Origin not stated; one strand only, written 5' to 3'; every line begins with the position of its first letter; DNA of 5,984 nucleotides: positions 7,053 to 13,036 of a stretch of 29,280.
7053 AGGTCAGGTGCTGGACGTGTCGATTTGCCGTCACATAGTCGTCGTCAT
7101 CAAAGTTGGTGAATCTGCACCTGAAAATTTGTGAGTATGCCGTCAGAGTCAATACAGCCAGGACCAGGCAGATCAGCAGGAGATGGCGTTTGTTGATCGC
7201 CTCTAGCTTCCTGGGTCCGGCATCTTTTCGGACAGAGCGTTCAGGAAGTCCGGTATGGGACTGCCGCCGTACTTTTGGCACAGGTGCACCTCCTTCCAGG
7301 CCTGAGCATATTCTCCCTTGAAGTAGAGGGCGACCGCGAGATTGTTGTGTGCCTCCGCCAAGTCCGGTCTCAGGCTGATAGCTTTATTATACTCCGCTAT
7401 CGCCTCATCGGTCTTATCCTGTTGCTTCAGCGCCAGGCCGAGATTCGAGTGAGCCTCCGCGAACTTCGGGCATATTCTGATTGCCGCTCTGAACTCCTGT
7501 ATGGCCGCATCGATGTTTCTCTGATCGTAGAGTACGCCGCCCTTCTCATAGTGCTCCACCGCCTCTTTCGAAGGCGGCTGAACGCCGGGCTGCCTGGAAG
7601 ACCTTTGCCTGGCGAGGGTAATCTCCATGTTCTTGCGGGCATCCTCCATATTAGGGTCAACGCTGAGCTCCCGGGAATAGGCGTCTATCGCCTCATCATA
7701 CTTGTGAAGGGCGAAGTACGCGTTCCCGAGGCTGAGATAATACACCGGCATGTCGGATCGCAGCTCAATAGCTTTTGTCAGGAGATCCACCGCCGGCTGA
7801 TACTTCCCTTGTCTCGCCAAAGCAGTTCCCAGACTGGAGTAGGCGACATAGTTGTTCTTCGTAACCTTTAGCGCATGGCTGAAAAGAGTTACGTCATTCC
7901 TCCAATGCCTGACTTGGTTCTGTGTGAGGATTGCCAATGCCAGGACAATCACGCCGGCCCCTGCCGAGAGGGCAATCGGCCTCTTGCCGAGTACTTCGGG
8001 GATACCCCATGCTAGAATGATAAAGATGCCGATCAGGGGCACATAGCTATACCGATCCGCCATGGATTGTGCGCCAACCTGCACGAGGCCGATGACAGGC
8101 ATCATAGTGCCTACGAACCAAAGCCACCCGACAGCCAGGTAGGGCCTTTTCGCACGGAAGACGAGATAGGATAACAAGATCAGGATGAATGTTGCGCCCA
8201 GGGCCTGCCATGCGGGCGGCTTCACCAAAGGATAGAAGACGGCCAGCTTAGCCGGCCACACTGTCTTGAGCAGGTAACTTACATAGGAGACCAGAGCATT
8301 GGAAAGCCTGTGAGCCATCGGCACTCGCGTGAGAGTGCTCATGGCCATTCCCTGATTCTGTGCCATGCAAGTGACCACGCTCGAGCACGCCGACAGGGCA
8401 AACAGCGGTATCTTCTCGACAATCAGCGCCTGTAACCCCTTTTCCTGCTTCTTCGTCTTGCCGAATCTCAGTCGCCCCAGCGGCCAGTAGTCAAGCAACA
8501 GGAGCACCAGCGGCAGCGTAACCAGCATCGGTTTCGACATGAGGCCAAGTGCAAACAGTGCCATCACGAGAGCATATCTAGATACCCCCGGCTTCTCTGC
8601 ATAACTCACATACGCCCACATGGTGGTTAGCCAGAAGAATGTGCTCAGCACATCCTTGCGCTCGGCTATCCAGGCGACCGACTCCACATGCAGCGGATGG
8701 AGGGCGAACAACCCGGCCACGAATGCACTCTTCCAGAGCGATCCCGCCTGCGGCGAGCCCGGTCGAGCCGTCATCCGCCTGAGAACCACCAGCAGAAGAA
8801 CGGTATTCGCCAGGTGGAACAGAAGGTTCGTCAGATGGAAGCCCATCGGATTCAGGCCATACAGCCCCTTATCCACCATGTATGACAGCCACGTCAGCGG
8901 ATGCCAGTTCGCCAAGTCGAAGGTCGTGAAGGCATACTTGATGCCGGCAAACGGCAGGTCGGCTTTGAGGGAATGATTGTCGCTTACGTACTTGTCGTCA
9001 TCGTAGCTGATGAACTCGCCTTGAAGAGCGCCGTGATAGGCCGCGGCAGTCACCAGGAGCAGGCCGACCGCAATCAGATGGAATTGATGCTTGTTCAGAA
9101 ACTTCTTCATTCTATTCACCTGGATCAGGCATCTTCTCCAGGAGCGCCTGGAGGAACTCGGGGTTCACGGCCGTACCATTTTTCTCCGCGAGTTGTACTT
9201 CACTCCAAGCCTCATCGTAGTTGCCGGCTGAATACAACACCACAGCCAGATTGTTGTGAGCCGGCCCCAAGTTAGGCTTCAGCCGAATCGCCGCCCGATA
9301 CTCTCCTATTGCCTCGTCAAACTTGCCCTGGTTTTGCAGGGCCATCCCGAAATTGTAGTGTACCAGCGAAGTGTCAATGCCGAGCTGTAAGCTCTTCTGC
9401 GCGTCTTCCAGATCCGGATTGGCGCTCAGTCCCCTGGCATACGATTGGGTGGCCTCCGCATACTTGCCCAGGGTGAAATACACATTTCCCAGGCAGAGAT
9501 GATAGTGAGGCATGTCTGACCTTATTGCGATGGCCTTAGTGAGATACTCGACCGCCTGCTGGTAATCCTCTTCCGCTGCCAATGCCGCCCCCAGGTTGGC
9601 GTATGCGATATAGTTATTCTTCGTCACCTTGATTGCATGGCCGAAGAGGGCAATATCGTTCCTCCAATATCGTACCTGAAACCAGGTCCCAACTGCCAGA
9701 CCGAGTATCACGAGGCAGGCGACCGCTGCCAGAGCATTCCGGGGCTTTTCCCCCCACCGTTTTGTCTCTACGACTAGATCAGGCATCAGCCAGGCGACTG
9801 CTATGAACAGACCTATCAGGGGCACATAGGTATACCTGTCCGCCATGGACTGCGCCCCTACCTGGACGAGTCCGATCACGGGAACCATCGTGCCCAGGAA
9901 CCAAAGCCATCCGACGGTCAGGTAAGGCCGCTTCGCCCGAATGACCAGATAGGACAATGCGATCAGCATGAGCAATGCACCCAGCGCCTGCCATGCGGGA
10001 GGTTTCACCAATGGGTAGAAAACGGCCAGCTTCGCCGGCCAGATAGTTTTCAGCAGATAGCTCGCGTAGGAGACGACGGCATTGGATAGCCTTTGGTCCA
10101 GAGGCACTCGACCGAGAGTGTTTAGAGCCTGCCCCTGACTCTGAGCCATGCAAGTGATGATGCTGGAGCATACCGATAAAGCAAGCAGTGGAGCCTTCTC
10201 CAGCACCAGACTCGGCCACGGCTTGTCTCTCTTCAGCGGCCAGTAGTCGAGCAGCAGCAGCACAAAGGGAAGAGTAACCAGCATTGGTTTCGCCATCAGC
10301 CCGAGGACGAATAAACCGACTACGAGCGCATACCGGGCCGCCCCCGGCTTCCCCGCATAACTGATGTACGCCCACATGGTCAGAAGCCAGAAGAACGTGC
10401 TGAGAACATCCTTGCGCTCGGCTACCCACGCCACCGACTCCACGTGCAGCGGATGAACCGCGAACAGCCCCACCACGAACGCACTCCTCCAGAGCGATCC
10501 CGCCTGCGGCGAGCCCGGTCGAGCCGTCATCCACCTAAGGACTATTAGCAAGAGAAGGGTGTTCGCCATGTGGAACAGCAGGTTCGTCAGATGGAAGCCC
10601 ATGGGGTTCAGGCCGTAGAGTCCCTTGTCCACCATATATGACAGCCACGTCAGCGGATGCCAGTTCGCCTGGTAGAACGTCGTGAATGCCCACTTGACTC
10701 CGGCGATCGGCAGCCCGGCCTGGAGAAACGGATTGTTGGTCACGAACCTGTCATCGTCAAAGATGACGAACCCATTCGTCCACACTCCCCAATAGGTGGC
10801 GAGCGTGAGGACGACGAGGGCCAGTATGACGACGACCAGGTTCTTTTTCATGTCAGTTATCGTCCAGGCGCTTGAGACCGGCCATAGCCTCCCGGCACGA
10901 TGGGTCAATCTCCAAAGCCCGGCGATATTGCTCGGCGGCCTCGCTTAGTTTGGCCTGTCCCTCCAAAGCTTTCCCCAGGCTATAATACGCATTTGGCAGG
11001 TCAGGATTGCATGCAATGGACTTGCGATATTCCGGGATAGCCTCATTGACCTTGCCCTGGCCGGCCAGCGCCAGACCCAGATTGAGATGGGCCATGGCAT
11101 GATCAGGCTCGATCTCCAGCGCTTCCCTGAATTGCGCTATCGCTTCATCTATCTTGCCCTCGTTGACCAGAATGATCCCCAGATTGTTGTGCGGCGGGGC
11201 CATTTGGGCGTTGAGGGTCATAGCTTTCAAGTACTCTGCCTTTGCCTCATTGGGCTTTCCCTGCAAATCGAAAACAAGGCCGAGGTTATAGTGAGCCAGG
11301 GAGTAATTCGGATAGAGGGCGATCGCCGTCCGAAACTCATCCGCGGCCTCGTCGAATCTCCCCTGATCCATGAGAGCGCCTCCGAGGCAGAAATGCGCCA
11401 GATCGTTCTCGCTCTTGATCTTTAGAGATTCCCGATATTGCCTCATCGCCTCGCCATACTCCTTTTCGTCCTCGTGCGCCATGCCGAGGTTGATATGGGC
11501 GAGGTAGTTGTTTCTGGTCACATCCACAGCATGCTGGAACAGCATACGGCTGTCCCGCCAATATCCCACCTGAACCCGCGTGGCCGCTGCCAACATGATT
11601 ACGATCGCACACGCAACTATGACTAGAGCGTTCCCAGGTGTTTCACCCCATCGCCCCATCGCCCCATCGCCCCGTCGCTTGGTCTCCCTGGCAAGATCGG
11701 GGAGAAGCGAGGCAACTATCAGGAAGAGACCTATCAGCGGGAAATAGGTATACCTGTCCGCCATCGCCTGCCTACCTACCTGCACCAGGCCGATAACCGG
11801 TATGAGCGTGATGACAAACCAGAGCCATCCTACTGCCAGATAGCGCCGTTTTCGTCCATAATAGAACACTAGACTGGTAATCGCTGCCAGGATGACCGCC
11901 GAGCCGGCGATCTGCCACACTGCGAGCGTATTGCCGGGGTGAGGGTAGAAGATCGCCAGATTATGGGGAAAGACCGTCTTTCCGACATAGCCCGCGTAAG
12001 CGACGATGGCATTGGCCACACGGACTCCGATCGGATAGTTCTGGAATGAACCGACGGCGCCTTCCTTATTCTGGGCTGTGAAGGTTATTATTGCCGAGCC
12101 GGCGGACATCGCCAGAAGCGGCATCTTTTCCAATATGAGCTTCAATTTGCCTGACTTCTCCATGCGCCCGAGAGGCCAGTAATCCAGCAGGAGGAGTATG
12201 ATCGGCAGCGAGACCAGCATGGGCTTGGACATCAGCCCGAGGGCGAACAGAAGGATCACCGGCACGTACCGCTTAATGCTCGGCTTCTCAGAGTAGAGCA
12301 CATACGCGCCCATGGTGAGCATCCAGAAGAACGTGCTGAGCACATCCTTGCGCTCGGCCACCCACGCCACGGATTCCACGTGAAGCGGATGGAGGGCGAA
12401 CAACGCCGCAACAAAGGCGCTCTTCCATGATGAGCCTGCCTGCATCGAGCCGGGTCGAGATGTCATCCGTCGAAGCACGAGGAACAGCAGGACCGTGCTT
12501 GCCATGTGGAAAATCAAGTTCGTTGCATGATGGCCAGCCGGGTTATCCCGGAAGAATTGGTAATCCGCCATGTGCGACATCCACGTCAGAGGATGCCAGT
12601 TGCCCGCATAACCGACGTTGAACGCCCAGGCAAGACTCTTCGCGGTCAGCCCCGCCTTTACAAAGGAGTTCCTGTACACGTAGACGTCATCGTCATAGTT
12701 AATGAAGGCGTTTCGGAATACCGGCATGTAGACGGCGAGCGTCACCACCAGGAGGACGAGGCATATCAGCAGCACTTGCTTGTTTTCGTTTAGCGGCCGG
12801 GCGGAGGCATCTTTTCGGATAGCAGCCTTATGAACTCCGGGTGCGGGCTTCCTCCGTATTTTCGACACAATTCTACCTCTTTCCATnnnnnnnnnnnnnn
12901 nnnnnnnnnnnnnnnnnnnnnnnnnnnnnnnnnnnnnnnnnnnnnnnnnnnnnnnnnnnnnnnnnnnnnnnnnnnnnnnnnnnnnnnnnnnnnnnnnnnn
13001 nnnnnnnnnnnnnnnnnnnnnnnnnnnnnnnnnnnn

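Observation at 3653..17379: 13.7 kb gap-free cluster: lipid-sugar donor synthase + ArnT-like GT-C + six tandem TMTC-like GT-C/TPR paralogs (candidate bacterial protein O-glycosylation system)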

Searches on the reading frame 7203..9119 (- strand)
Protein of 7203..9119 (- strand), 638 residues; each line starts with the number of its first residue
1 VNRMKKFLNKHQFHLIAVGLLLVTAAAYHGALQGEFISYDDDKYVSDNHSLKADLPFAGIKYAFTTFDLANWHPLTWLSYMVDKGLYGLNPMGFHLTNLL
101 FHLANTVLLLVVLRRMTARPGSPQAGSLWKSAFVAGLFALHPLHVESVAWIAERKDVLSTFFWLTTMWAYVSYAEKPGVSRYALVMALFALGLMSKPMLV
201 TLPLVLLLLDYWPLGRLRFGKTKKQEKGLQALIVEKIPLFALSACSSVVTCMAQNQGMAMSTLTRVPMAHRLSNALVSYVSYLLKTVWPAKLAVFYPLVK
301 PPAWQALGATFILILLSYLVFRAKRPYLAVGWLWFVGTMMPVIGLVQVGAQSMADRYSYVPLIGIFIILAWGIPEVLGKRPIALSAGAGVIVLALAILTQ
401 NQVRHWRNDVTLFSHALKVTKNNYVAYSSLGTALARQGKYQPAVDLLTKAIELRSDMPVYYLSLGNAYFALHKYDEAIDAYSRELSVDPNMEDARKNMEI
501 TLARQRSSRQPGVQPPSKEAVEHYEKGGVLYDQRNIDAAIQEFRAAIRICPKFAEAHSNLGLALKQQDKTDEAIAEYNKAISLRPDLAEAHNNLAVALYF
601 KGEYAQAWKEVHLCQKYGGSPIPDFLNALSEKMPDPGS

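Call 4: search_protein_families(library=pfam, proteins=[window:7203-9119:-], max_evalue=0.01)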
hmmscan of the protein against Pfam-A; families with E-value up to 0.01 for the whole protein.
window:7203-9119:- (638 aa): 21 families
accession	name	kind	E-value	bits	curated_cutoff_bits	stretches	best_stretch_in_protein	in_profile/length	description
PF00515.34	TPR_1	-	2.4e-30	103.5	27.8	3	554-586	1-33/34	Tetratricopeptide repeat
PF13414.12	TPR_11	-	8.9e-30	102.6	26.8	4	564-600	4-40/42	TPR repeat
PF07719.23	TPR_2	-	5.2e-27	92.1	27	4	554-586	1-33/34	Tetratricopeptide repeat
PF13431.12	TPR_17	-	1.1e-18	66.3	24.4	2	577-608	2-33/34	Tetratricopeptide repeat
PF13181.12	TPR_8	-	3.7e-18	64.5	25.7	1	554-586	1-33/34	Tetratricopeptide repeat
PF13432.12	TPR_16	-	7.9e-17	61.8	32.7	2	430-485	3-58/65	Tetratricopeptide repeat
PF13424.12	TPR_12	-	2.8e-14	53.5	30.1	3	554-607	3-64/77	Tetratricopeptide repeat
PF13428.12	TPR_14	-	1.9e-13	50.1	23.5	1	556-596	3-43/44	Tetratricopeptide repeat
PF14559.12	TPR_19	-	1e-11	45.4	25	3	435-483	2-50/68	Tetratricopeptide repeat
PF13374.12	TPR_10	-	2.4e-10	40.5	27.5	1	426-454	4-32/42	Tetratricopeptide repeat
PF12895.13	ANAPC3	-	2.4e-09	37.8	27.2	1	405-482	4-80/82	Anaphase-promoting complex, cyclosome, subunit 3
PF24575.1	TPR_Slam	-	2.6e-09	37.9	35.2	1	562-607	55-100/104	Surface lipoprotein assembly modifier, N-terminal TPR repeats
PF13176.12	TPR_7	-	6.7e-08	32.5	27.9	0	426-456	1-31/36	Tetratricopeptide repeat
PF13174.12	TPR_6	-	1.8e-06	28.6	26.3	0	559-586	5-32/33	Tetratricopeptide repeat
PF13231.12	PMT_2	-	1.1e-05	26.2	26.1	1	132-211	53-128/160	Dolichyl-phosphate-mannose-protein mannosyltransferase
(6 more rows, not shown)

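Call 5: search_protein_families(library=ncbifam, proteins=[window:7203-9119:-], max_evalue=0.01)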
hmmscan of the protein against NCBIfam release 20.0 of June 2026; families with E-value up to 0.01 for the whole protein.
window:7203-9119:- (638 aa): 25 families
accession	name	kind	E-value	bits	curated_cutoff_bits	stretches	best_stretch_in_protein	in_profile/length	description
NF040959.1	MamA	equivalog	7.9e-24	84.2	200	2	393-505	77-186/204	magnetosome protein MamA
NF008391.2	PRK11189.1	equivalog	1.7e-17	63.9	250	2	517-611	62-156/297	lipoprotein NlpI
NF033762.1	social_mot_Tgl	equivalog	7.3e-17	61.5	225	2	521-609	32-121/252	social motility TPR repeat lipoprotein Tgl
TIGR02521.1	type_IV_pilW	equivalog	1.7e-15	57.2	154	2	516-610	27-121/234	type IV pilus biogenesis/stability protein PilW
TIGR02917.1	PEP_TPR_lipo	equivalog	3.3e-15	55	312.2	2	522-611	24-113/899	XrtA/PEP-CTERM system TPR-repeat protein PrsT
NF047507.1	TPR_BatC_Lepto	exception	1.1e-12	47.9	175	1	436-510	70-147/214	TPR repeat-containing protein BatC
NF033758.1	gliding_GltE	equivalog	1.3e-12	47.4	225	1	541-608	73-140/411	adventurous gliding motility TPR repeat lipoprotein GltE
NF033920.0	C39_PA2778_fam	equivalog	2.8e-12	46.6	150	2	519-611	155-247/255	PA2778 family cysteine peptidase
TIGR02552.1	LcrH_SycD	equivalog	8.2e-11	41.8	104.8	1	524-617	22-115/136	SycD/LcrH family type III secretion system chaperone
NF002725.1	PRK02603.1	equivalog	2.9e-09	37.2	143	2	517-608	32-126/173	photosystem I assembly protein Ycf3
TIGR00990.1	3a0801s09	subfamily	9.4e-08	31.1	757.25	1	426-491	129-193/615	mitochondrial import receptor subunit TOM70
NF011721.1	PRK15174.1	equivalog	4.3e-07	28.5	1200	1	411-482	271-342/656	Vi polysaccharide transport protein VexE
NF052415.1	T3SS_chap_SctY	equivalog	5.4e-07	30.1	70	1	408-485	24-104/106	type III secretion apparatus assembly chaperone SctY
TIGR04510.1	mod_pep_cyc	subfamily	7.8e-07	28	400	1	503-575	381-453/814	putative peptide modification system cyclase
NF047558.1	TPR_END_plus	domain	1.7e-06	27.9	32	0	429-456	4-31/56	TPR end-of-group domain-containing protein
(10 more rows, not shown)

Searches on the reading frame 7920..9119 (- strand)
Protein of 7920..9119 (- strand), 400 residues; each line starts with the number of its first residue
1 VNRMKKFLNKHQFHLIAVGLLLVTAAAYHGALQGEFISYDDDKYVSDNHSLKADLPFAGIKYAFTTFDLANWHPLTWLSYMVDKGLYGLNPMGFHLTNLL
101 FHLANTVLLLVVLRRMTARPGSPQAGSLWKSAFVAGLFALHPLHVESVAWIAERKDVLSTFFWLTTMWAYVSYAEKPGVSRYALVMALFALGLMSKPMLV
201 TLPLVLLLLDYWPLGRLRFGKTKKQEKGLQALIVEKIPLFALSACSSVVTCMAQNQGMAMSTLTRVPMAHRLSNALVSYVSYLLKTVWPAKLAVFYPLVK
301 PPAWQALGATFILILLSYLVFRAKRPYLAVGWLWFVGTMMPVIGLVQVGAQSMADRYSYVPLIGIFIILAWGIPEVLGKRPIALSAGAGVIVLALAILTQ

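Call 16: search_protein_families(library=pfam, proteins=[window:7920-9119:-], max_evalue=10)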
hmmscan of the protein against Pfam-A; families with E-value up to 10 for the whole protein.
window:7920-9119:- (400 aa): 2 families
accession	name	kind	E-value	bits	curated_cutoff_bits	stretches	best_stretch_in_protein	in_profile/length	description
PF13231.12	PMT_2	-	2.2e-05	25.1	26.1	1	132-211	53-128/160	Dolichyl-phosphate-mannose-protein mannosyltransferase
PF14661.11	HAUS6_N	-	0.26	11.3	26.4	1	89-123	101-135/233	HAUS augmin-like complex subunit 6 N-terminus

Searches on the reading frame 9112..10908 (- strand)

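Call 4: search_protein_families(library=pfam, proteins=[window:9112-10908:-], max_evalue=0.01)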
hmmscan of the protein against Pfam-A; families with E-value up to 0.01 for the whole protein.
window:9112-10908:- (598 aa): 20 families
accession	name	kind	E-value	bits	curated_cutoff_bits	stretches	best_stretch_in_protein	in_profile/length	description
PF07719.23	TPR_2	-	2e-22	77.8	27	3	516-546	3-33/34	Tetratricopeptide repeat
PF00515.34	TPR_1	-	4e-22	77.5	27.8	3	434-464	2-32/34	Tetratricopeptide repeat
PF13414.12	TPR_11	-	1.8e-16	59.9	26.8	3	527-562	7-42/42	TPR repeat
PF13181.12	TPR_8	-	5.7e-16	57.7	25.7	2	517-546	4-33/34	Tetratricopeptide repeat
PF13432.12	TPR_16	-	6.2e-14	52.6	32.7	2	518-568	1-51/65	Tetratricopeptide repeat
PF14559.12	TPR_19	-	1.7e-13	51.1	25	2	443-504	1-62/68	Tetratricopeptide repeat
PF13374.12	TPR_10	-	4.1e-12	46.1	27.5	0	435-463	4-32/42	Tetratricopeptide repeat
PF13424.12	TPR_12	-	4.4e-12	46.4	30.1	2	514-567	3-64/77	Tetratricopeptide repeat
PF13431.12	TPR_17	-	1.1e-11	44.5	24.4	1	537-567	2-32/34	Tetratricopeptide repeat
PF13176.12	TPR_7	-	1.9e-11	43.5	27.9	1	435-467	1-33/36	Tetratricopeptide repeat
PF24575.1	TPR_Slam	-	2e-11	44.7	35.2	1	512-567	45-100/104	Surface lipoprotein assembly modifier, N-terminal TPR repeats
PF13428.12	TPR_14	-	1.2e-08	35.3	23.5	0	469-504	3-38/44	Tetratricopeptide repeat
PF12895.13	ANAPC3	-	9.1e-07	29.5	27.2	1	416-488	6-77/82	Anaphase-promoting complex, cyclosome, subunit 3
PF07721.20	TPR_4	-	2.5e-05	24.9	27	0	550-567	3-20/26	Tetratricopeptide repeat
PF10373.15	EST1_DNA_bind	-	3.9e-05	23.8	22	0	537-564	5-32/282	Est1 DNA/RNA binding domain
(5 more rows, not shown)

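Call 5: search_protein_families(library=ncbifam, proteins=[window:9112-10908:-], max_evalue=0.01)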
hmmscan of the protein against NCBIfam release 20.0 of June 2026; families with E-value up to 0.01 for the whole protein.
window:9112-10908:- (598 aa): 20 families
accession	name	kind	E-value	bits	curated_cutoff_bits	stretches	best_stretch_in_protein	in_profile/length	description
NF040959.1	MamA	equivalog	2.3e-16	59.9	200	2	505-568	130-193/204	magnetosome protein MamA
TIGR02521.1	type_IV_pilW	equivalog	2.3e-14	53.5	154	2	501-575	52-126/234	type IV pilus biogenesis/stability protein PilW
TIGR02917.1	PEP_TPR_lipo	equivalog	7.9e-12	43.9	312.2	2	423-507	591-675/899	XrtA/PEP-CTERM system TPR-repeat protein PrsT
NF033762.1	social_mot_Tgl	equivalog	9.4e-12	44.8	225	2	513-574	30-92/252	social motility TPR repeat lipoprotein Tgl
NF033758.1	gliding_GltE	equivalog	9.5e-11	41.3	225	1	516-567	88-139/411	adventurous gliding motility TPR repeat lipoprotein GltE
NF002725.1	PRK02603.1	equivalog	3.9e-09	36.8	143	1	508-570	63-128/173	photosystem I assembly protein Ycf3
NF047507.1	TPR_BatC_Lepto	exception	1.8e-08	34.1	175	1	468-507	97-136/214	TPR repeat-containing protein BatC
NF052415.1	T3SS_chap_SctY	equivalog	5.5e-08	33.3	70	1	409-494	14-104/106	type III secretion apparatus assembly chaperone SctY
TIGR02552.1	LcrH_SycD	equivalog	9.6e-08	31.8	104.8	0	518-575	56-113/136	SycD/LcrH family type III secretion system chaperone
NF033920.0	C39_PA2778_fam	equivalog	2e-07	30.7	150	0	408-524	133-234/255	PA2778 family cysteine peptidase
TIGR00990.1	3a0801s09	subfamily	7.5e-07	28.1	757.25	1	410-503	138-229/615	mitochondrial import receptor subunit TOM70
NF047371.1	FlcA_CTERM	equivalog_domain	3.4e-06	25.8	300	0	438-492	478-532/646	periplasmic flagellar collar protein FlcA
NF008391.2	PRK11189.1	equivalog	4.7e-06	26.3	250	1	502-572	87-157/297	lipoprotein NlpI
NF047558.1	TPR_END_plus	domain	0.00012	21.9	32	0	435-465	1-31/56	TPR end-of-group domain-containing protein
TIGR04510.1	mod_pep_cyc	subfamily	0.00036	19.2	400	0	413-506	412-506/814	putative peptide modification system cyclase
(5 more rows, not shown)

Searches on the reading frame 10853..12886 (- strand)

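Call 4: search_protein_families(library=pfam, proteins=[window:10853-12886:-], max_evalue=0.01)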
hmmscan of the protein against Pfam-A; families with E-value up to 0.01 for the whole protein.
window:10853-12886:- (677 aa): 23 families
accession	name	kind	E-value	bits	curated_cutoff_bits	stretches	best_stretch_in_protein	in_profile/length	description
PF13414.12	TPR_11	-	1.1e-42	143.9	26.8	4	573-611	4-42/42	TPR repeat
PF07719.23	TPR_2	-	1.7e-40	134.2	27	6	497-528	3-34/34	Tetratricopeptide repeat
PF00515.34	TPR_1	-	1.5e-37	126.3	27.8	6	566-596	4-34/34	Tetratricopeptide repeat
PF13181.12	TPR_8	-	1e-29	100.5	25.7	3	566-596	4-34/34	Tetratricopeptide repeat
PF13432.12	TPR_16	-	4.3e-28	97.8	32.7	2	569-631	3-65/65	Tetratricopeptide repeat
PF13431.12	TPR_17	-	7.5e-27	91.8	24.4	3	518-549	2-33/34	Tetratricopeptide repeat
PF13424.12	TPR_12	-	1.4e-22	80.1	30.1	3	564-625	4-73/77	Tetratricopeptide repeat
PF13428.12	TPR_14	-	1.7e-20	71.9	23.5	3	631-671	1-41/44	Tetratricopeptide repeat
PF14559.12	TPR_19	-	2.1e-19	70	25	5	576-634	4-61/68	Tetratricopeptide repeat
PF24575.1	TPR_Slam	-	4e-17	63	35.2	2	458-518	44-104/104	Surface lipoprotein assembly modifier, N-terminal TPR repeats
PF13374.12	TPR_10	-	3.1e-14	52.9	27.5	0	567-592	6-31/42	Tetratricopeptide repeat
PF13176.12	TPR_7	-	2.2e-10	40.2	27.9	0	633-663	1-33/36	Tetratricopeptide repeat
PF13174.12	TPR_6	-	2.6e-10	40.7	26.3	0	502-527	7-32/33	Tetratricopeptide repeat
PF07721.20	TPR_4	-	1.1e-07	32.2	27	0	497-519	3-25/26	Tetratricopeptide repeat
PF25063.1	ARM_TT21_C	-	1.4e-07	32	35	0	431-526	99-195/209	Tetratricopeptide repeat protein 21 C-terminal ARM domain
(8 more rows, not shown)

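Call 5: search_protein_families(library=ncbifam, proteins=[window:10853-12886:-], max_evalue=0.01)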
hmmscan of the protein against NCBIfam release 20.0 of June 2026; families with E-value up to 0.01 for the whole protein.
window:10853-12886:- (677 aa): 33 families (the best 25 are shown)
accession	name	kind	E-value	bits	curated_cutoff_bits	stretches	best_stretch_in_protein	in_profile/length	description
NF040959.1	MamA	equivalog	4.1e-32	111.3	200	2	566-663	74-171/204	magnetosome protein MamA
TIGR02917.1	PEP_TPR_lipo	equivalog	9.3e-27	93.3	312.2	1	458-674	462-678/899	XrtA/PEP-CTERM system TPR-repeat protein PrsT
TIGR02521.1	type_IV_pilW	equivalog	4.8e-26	91.7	154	3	500-591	36-127/234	type IV pilus biogenesis/stability protein PilW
NF033762.1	social_mot_Tgl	equivalog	2.4e-24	86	225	2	439-612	43-219/252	social motility TPR repeat lipoprotein Tgl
NF033758.1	gliding_GltE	equivalog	2.1e-23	83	225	3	517-598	74-155/411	adventurous gliding motility TPR repeat lipoprotein GltE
NF008391.2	PRK11189.1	equivalog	8.4e-20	71.4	250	2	531-617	67-153/297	lipoprotein NlpI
TIGR02552.1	LcrH_SycD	equivalog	2.7e-17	62.8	104.8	3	505-596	28-119/136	SycD/LcrH family type III secretion system chaperone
NF002725.1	PRK02603.1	equivalog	1.7e-14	54.2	143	3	466-549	40-126/173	photosystem I assembly protein Ycf3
TIGR02795.1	tol_pal_ybgF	equivalog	4.4e-13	49.9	90.1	1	505-557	12-67/119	tol-pal system protein YbgF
TIGR00990.1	3a0801s09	subfamily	7.3e-13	48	757.25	2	543-662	379-498/615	mitochondrial import receptor subunit TOM70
NF033920.0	C39_PA2778_fam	equivalog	7.9e-13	48.4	150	3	505-594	166-255/255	PA2778 family cysteine peptidase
TIGR00540.1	TPR_hemY_coli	hypoth_equivalog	2.6e-11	42.9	142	2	492-554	323-384/385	heme biosynthesis-associated TPR protein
NF047507.1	TPR_BatC_Lepto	exception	8.9e-11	41.7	175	1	465-569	28-136/214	TPR repeat-containing protein BatC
NF008520.0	PRK11447.1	equivalog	1.4e-10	39.7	858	1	587-662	259-334/1157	cellulose synthase complex outer membrane protein BcsC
NF053607.1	CHU_0125_OmpA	equivalog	2.5e-10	39.5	620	1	575-659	31-115/639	CHU_0125 family OmpA-like outer membrane integrity protein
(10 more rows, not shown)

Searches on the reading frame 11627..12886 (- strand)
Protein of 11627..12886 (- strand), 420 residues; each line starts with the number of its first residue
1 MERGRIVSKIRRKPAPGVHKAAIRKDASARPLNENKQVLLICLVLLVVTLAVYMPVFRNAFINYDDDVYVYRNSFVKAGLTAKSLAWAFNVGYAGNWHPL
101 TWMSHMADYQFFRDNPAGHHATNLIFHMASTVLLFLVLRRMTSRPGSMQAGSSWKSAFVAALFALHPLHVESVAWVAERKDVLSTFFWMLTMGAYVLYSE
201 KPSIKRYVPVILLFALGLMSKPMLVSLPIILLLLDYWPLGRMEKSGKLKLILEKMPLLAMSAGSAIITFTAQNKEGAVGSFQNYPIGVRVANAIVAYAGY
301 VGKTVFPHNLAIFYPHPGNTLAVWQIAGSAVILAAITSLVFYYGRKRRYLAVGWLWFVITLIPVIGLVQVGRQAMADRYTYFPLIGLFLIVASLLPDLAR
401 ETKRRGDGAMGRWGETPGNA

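Call 16: search_protein_families(library=pfam, proteins=[window:11627-12886:-], max_evalue=10)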
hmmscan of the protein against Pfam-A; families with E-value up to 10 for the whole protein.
window:11627-12886:- (420 aa): 2 families
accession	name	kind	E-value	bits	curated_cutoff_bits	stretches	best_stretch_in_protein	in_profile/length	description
PF13231.12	PMT_2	-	0.00012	22.8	26.1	1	125-233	30-127/160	Dolichyl-phosphate-mannose-protein mannosyltransferase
PF04267.17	SoxD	-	0.069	13.7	27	1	105-140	36-70/82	Sarcosine oxidase, delta subunit family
